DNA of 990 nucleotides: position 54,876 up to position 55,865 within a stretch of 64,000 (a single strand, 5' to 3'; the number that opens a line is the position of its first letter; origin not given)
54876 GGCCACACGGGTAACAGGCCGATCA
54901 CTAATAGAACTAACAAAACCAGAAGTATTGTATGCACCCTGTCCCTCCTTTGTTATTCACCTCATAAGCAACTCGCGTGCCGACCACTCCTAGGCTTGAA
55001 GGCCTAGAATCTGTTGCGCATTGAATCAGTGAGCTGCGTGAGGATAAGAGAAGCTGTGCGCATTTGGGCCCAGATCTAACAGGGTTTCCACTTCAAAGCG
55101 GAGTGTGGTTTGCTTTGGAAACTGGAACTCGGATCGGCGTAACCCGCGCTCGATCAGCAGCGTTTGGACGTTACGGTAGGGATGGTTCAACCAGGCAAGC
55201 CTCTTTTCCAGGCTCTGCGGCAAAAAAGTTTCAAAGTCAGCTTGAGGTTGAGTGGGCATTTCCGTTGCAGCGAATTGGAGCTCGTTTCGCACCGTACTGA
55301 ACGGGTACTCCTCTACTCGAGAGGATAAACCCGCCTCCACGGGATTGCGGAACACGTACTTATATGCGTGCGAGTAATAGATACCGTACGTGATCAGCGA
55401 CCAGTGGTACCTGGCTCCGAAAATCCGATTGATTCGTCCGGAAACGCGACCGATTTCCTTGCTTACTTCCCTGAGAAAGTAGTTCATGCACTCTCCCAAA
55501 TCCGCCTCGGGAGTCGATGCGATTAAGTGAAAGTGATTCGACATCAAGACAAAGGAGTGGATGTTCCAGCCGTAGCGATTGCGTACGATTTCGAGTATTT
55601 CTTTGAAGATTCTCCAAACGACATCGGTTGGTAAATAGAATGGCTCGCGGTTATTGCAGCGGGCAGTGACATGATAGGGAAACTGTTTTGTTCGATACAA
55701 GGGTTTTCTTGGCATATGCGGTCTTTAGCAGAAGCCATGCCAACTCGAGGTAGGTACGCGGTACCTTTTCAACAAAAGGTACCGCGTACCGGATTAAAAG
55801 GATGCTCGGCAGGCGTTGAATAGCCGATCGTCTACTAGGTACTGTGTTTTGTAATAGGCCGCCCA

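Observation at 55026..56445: REP-associated tyrosine transposase (RAYT) with flanking REP palindromes bracketing a small secreted-protein gene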

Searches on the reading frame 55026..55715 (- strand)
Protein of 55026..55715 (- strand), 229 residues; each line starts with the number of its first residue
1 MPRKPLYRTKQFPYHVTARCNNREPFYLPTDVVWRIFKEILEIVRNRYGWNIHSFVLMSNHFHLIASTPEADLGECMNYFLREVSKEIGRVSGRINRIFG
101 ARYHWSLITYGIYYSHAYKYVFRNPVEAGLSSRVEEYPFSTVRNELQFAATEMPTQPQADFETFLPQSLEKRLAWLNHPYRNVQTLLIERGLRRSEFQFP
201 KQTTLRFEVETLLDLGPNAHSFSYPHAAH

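Call 3: search_protein_families(library=pfam, proteins=[window:55026-55715:-], max_evalue=0.01)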
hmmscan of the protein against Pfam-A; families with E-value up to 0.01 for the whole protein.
window:55026-55715:- (229 aa): 1 family
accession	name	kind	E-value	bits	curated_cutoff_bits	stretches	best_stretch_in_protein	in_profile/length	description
PF01797.21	Y1_Tnp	-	4.1e-07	30.6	23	1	11-97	4-89/121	Transposase IS200 like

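Call 4: search_protein_families(library=ncbifam, proteins=[window:55026-55715:-], max_evalue=0.01)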
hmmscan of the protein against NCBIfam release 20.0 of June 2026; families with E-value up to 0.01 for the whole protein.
window:55026-55715:- (229 aa): 2 families
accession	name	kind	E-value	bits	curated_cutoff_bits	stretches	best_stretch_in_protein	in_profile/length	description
NF047646.1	REP_Tyr_transpos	equivalog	1.6e-19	70.2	80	1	8-140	6-146/146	REP-associated tyrosine transposase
NF033573.1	transpos_IS200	equivalog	0.0018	18.5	55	1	13-105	12-103/126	IS200/IS605 family transposase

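Call 9: find_encoding_contigs(protein=window:55026-55715:-, flank=10000, max_places=10)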
Protein window:55026-55715:- (229 aa): no gene with exactly this product is on record in the collection.

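Call 10: find_homologous_proteins(query=window:55026-55715:-)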
Query window:55026-55715:- (229 aa): 364 proteins with E <= 0.001 among 634 candidates; the best 120 are listed.
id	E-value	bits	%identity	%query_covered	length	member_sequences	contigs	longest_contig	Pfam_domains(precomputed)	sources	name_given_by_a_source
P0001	2.5e-97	343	100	67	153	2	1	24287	-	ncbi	-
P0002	1.7e-70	255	58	93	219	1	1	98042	-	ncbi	ncbi:MAG: transposase [Bdellovibrionota bacterium]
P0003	7.6e-68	247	57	94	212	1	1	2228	-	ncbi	-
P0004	7.7e-62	227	51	88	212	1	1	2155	PF01797.22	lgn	-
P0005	2.5e-61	225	54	87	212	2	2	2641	PF01797.22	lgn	-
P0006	4.3e-60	221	49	90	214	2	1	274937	PF01797.22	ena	-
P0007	5.9e-60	221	52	87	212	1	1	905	PF01797.22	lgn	-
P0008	6.6e-60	221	52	88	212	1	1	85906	PF01797.22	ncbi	-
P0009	7.9e-60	221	51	88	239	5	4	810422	PF01797.22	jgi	jgi:REP element-mobilizing transposase RayT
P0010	1.6e-59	220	51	92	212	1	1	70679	-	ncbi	-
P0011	5.1e-59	218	52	88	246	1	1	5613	PF01797.22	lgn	-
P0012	1.6e-58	216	51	89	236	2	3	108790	PF01797.22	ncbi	-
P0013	4.2e-58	215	48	96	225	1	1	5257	-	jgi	jgi:putative transposase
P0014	5.8e-58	214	50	89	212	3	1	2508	PF01797.22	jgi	jgi:REP element-mobilizing transposase RayT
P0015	7.2e-58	214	50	89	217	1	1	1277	PF01797.22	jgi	jgi:putative transposase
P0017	1.7e-57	213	50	93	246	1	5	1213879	PF01797.22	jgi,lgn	jgi:putative transposase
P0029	3.4e-55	205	49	88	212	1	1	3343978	PF01797.22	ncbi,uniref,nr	ncbi:transposase [Bdellovibrio bacteriovorus]|uniref:transposase n=1 Tax=Bdellovibrio bacteriovorus 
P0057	1.9e-50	190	48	87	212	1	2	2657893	PF01797.22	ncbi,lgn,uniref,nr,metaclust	ncbi:transposase [Pseudobdellovibrio exovorus]|uniref:Transposase IS200-like domain-containing prote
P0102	1.9e-46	177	44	88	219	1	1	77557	-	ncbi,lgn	ncbi:hypothetical protein WDW37_15970 [Bdellovibrionota bacterium FG-1]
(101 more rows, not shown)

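Call 11: find_encoding_contigs(protein=P0001, flank=10000, max_places=10)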
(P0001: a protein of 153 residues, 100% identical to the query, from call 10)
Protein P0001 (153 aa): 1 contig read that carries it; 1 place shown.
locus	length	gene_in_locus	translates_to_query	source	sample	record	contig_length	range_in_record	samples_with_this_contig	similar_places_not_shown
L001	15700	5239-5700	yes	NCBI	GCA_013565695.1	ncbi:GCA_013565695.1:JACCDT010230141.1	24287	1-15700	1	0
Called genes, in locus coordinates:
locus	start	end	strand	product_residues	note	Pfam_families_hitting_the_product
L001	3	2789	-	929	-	?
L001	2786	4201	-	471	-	-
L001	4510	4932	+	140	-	-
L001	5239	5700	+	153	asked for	-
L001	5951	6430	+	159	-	PF01814:Hemerythrin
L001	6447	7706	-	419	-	PF25390:WD40_RLD, PF13540:RCC1_2, PF00415:RCC1 (weak), PF25390:WD40_RLD (weak)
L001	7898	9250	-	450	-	-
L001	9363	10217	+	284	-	-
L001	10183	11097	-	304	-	-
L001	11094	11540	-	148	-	-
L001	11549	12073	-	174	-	PF00578:AhpC-TSA, PF08534:Redoxin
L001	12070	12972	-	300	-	PF01073:3Beta_HSD, PF01370:Epimerase, PF04321:RmlD_sub_bind (weak), PF16363:GDP_Man_Dehyd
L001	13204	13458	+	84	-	-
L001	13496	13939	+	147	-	PF01475:FUR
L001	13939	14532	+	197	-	PF01569:PAP2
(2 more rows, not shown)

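Call 20: find_encoding_contigs(protein=P0002, flank=10000, max_places=3)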
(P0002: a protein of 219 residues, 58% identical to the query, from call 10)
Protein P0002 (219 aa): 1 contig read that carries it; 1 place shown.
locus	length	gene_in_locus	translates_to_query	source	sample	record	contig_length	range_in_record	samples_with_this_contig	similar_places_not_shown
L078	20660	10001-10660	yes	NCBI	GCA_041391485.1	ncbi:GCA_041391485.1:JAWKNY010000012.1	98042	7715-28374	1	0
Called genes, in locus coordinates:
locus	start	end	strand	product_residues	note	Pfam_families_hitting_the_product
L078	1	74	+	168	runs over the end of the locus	PF00753:Lactamase_B, PF23023:Anti-Pycsar_Apyc1 (faint), PF12706:Lactamase_B_2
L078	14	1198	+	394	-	PF22505:RNase_J_b_CASP, PF07521:RMMBL, PF17770:RNase_J_C (weak)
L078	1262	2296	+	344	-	PF13487:HD_5, PF01966:HD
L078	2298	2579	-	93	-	-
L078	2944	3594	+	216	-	PF00440:TetR_N (weak)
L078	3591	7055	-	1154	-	PF04851:ResIII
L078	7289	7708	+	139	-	-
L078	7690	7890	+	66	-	-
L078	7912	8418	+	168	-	-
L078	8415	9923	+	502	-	PF13454:NAD_binding_9 (faint), PF00743:FMO-like, PF01266:DAO (faint), PF07992:Pyr_redox_2, PF13738:Pyr_redox_3, PF13434:Lys_Orn_oxgnase (weak)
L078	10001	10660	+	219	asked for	-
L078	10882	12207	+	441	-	PF10092:DUF2330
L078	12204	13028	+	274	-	PF03446:NAD_binding_2 (weak), PF03807:F420_oxidored, PF14748:P5CR_dimer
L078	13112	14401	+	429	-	PF00285:Citrate_synt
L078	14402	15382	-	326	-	-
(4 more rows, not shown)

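Call 21: find_encoding_contigs(protein=P0006, flank=10000, max_places=3)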
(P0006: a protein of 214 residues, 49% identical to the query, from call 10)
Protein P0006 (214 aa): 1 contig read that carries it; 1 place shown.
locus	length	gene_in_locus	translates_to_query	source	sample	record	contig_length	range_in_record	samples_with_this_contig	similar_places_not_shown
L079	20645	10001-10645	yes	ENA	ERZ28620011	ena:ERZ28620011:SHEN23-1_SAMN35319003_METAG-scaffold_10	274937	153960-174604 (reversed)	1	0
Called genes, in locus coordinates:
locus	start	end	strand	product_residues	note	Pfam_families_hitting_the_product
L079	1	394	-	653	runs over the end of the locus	PF00691:OmpA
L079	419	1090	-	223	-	-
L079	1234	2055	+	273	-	PF13098:Thioredoxin_2 (weak), PF13462:Thioredoxin_4, PF01323:DSBA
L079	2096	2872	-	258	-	PF17746:SfsA_N, PF03749:SfsA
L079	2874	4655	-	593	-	PF03485:Arg_tRNA_synt_N, PF00750:tRNA-synt_1d, PF05746:DALR_1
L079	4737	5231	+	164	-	-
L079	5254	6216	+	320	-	PF16881:LIAS_N, PF04055:Radical_SAM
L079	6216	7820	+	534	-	PF00364:Biotin_lipoyl, PF25917:BSH_RND (weak), PF25997:BSH_YhbJ (weak), PF00364:Biotin_lipoyl, PF25917:BSH_RND (weak), PF25997:BSH_YhbJ (weak), PF02817:E3_binding, PF00198:2-oxoacid_dh, +6 more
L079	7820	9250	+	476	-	PF00890:FAD_binding_2 (weak), PF01134:GIDA (weak), PF01266:DAO (faint), PF07992:Pyr_redox_2, PF12831:FAD_oxidored, PF13738:Pyr_redox_3, PF00070:Pyr_redox, PF02852:Pyr_redox_dim, +4 more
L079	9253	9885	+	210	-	PF21948:LplA-B_cat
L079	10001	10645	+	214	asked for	PF01797:Y1_Tnp (weak)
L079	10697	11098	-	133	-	-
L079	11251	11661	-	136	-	PF01575:MaoC_dehydratas, PF13452:FAS1_DH_region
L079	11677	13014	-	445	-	PF13638:PIN_4, PF02562:PhoH, PF13604:AAA_30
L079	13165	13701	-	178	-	PF07238:PilZ (weak)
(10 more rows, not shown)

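Call 22: find_encoding_contigs(protein=P0009, flank=10000, max_places=4)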
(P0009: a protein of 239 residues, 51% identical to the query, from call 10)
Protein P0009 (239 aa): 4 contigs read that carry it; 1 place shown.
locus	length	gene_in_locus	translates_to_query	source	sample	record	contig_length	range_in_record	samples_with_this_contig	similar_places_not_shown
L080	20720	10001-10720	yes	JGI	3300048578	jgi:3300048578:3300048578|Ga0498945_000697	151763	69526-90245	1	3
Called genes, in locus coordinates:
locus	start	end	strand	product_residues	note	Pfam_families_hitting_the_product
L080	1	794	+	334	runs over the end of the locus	PF01551:Peptidase_M23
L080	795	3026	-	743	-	-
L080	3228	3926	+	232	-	-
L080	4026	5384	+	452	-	-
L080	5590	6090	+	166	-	-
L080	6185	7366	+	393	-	PF00108:Thiolase_N, PF02803:Thiolase_C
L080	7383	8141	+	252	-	PF00106:adh_short, PF13561:adh_short_C2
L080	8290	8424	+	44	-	-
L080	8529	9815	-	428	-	PF01966:HD, PF19276:HD_assoc_2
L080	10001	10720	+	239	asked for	PF01797:Y1_Tnp (weak)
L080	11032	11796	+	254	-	PF00669:Flagellin_N, PF00700:Flagellin_C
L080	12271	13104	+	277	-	PF00669:Flagellin_N, PF00700:Flagellin_C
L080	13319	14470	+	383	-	-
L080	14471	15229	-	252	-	PF00126:HTH_1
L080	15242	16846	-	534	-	PF03109:ABC1, PF27536:UbiB_helical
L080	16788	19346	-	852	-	PF08206:OB_RNB, PF17876:CSD2, PF00773:RNB, PF00575:S1 (weak)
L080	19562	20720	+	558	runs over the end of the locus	PF12729:4HB_MCP_1, PF00015:MCPsignal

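Call 23: find_encoding_contigs(protein=P0029, flank=10000, max_places=3)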
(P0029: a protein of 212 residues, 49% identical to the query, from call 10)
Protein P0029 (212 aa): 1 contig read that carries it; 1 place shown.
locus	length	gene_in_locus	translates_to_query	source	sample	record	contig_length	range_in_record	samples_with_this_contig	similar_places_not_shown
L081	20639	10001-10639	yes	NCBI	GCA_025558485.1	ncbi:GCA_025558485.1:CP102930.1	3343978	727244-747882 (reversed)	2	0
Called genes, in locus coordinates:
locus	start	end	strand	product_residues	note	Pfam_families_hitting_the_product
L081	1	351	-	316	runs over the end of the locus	PF13103:TonB_2, PF03544:TonB_C (weak)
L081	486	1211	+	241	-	PF00481:PP2C, PF13672:PP2C_2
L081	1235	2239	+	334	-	PF01551:Peptidase_M23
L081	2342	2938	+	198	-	-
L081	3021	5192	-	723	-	-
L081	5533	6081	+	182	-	-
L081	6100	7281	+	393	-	PF00108:Thiolase_N, PF00109:ketoacyl-synt (faint), PF02803:Thiolase_C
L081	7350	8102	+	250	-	PF00106:adh_short, PF13561:adh_short_C2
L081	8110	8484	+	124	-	-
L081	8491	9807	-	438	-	PF01966:HD, PF19276:HD_assoc_2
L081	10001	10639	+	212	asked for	PF01797:Y1_Tnp (faint)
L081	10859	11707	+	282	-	PF00669:Flagellin_N, PF00700:Flagellin_C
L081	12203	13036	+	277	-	PF00669:Flagellin_N, PF00700:Flagellin_C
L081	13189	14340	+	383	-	-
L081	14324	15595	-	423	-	-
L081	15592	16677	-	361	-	-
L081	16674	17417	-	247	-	PF13505:OMP_b-brl (weak)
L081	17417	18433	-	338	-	-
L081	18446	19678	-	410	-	PF03544:TonB_C (weak)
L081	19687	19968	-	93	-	-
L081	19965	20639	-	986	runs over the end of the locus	PF07719:TPR_2 (faint), PF14559:TPR_19 (faint)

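Call 25: search_solved_structures(query=window:55026-55715:-, max_evalue=1, show_alignments=3)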
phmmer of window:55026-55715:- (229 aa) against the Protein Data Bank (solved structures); distinct sequences matched with E-value up to 1: 1.
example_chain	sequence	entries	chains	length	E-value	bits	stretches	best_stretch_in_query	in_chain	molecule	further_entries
4er8_A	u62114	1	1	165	2.1e-08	37.5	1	12-146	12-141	TnpArep for protein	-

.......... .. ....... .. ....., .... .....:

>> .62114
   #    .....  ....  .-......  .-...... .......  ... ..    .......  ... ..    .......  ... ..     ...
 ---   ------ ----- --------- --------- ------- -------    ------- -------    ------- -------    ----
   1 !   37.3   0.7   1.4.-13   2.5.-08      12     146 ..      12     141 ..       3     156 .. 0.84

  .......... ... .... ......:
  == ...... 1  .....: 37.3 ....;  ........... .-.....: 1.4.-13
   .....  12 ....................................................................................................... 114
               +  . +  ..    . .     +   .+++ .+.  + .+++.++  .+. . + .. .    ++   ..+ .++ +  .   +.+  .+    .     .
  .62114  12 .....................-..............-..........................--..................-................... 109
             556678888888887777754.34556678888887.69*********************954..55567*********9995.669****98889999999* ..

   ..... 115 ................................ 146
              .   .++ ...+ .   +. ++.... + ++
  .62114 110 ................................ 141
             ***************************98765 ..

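Call 45: find_encoding_contigs(protein=P0057, flank=10000, max_places=2)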
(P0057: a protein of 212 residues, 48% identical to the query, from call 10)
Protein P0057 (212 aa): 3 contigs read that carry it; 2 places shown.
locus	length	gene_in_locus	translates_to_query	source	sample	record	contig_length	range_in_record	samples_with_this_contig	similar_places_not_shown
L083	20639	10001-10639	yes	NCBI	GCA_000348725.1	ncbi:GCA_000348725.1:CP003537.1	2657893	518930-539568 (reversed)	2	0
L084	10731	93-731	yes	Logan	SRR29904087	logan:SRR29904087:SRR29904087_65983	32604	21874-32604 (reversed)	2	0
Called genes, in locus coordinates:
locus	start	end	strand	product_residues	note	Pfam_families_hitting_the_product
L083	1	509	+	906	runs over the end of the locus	PF01411:tRNA-synt_2c, PF07973:tRNA_SAD, PF02272:DHHA1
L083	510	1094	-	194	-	-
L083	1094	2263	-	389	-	PF00027:cNMP_binding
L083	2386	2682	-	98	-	PF13560:HTH_31, PF12844:HTH_19, PF01381:HTH_3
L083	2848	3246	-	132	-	PF00380:Ribosomal_S9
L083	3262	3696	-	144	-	PF00572:Ribosomal_L13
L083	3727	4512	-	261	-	PF01416:PseudoU_synth_1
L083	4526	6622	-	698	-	-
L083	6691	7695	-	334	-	PF01118:Semialdhyde_dh, PF02774:Semialdhyde_dhC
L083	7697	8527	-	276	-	PF01066:CDP-OH_P_transf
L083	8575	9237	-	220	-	PF01148:CTP_transf_1 (weak)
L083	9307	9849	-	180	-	-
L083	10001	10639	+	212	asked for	PF01797:Y1_Tnp (weak)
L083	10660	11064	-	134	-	PF02472:ExbD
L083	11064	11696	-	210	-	PF01618:MotA_ExbB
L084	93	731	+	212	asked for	PF01797:Y1_Tnp (weak)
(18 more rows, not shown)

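Call 46: find_encoding_contigs(protein=P0017, flank=10000, max_places=2)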
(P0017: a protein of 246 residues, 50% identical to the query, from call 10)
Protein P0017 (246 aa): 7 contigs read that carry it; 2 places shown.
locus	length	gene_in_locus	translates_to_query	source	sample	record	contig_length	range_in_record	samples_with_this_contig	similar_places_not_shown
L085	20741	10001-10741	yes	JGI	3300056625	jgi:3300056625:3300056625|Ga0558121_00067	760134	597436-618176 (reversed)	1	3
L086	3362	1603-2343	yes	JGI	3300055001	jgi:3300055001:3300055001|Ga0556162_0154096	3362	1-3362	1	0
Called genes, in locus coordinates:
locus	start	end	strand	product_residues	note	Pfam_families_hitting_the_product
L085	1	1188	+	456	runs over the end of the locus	PF00890:FAD_binding_2 (weak), PF01134:GIDA (faint), PF01266:DAO (weak), PF01593:Amino_oxidase, PF03486:HI0933_like (weak), PF07992:Pyr_redox_2 (faint), PF12831:FAD_oxidored (weak), PF13450:NAD_binding_8, +1 more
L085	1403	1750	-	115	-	-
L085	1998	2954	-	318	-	PF00491:Arginase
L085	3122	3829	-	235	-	PF07238:PilZ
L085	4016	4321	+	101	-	PF07238:PilZ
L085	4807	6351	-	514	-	PF01553:Acyltransferase, PF19277:GPAT_C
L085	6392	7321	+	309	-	PF02016:Peptidase_S66, PF17676:Peptidase_S66C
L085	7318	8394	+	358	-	PF00144:Beta-lactamase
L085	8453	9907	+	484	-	PF01225:Mur_ligase, PF08245:Mur_ligase_M, PF02875:Mur_ligase_C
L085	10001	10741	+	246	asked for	PF01797:Y1_Tnp (weak)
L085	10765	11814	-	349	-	PF00022:Actin, PF06723:MreB_Mbl, PF00012:HSP70, PF11104:PilM_2 (faint), PF14450:FtsA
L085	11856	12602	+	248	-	PF11249:DUF3047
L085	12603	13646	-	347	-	PF08240:ADH_N, PF01262:AlaDh_PNT_C (weak), PF00107:ADH_zinc_N, PF13602:ADH_zinc_N_2 (weak)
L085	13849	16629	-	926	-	PF00595:PDZ (weak), PF13180:PDZ_2, PF17820:PDZ_6, PF03572:Peptidase_S41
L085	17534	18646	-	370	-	PF07238:PilZ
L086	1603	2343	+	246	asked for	PF01797:Y1_Tnp (weak)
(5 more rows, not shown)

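Call 47: find_encoding_contigs(protein=P0102, flank=10000, max_places=2)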
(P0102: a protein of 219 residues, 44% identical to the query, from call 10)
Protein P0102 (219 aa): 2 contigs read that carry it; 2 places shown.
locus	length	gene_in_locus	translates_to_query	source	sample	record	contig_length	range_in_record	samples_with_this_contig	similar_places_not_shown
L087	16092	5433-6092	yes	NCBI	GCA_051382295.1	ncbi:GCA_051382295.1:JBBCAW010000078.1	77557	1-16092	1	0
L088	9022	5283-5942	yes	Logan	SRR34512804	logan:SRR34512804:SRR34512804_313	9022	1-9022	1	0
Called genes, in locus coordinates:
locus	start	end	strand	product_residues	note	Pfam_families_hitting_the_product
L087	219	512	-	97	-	PF02604:PhdYeFM_antitox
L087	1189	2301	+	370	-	PF01663:Phosphodiest (faint), PF01676:Metalloenzyme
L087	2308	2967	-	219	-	-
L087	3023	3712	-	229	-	-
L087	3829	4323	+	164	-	PF00929:RNase_T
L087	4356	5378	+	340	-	PF01916:DS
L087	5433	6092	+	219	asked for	-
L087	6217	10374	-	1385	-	PF04997:RNA_pol_Rpb1_1, PF00623:RNA_pol_Rpb1_2, PF04983:RNA_pol_Rpb1_3, PF25984:BSH_YknX (faint), PF05000:RNA_pol_Rpb1_4, PF04998:RNA_pol_Rpb1_5, PF01333:Apocytochr_F_C (faint), PF21668:RPOC_hybrid (faint)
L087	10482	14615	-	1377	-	PF04563:RNA_pol_Rpb2_1, PF04561:RNA_pol_Rpb2_2, PF04565:RNA_pol_Rpb2_3, PF10385:RNA_pol_Rpb2_45, PF00562:RNA_pol_Rpb2_6, PF04560:RNA_pol_Rpb2_7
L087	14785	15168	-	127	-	PF16320:Ribosomal_L12_N, PF00542:Ribosomal_L12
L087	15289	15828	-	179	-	PF00466:Ribosomal_L10, PF27436:RL10_C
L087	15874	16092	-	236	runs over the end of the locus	PF00687:Ribosomal_L1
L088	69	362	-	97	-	PF02604:PhdYeFM_antitox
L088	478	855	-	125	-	-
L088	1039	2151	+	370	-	PF01663:Phosphodiest (faint), PF01676:Metalloenzyme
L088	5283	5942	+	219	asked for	-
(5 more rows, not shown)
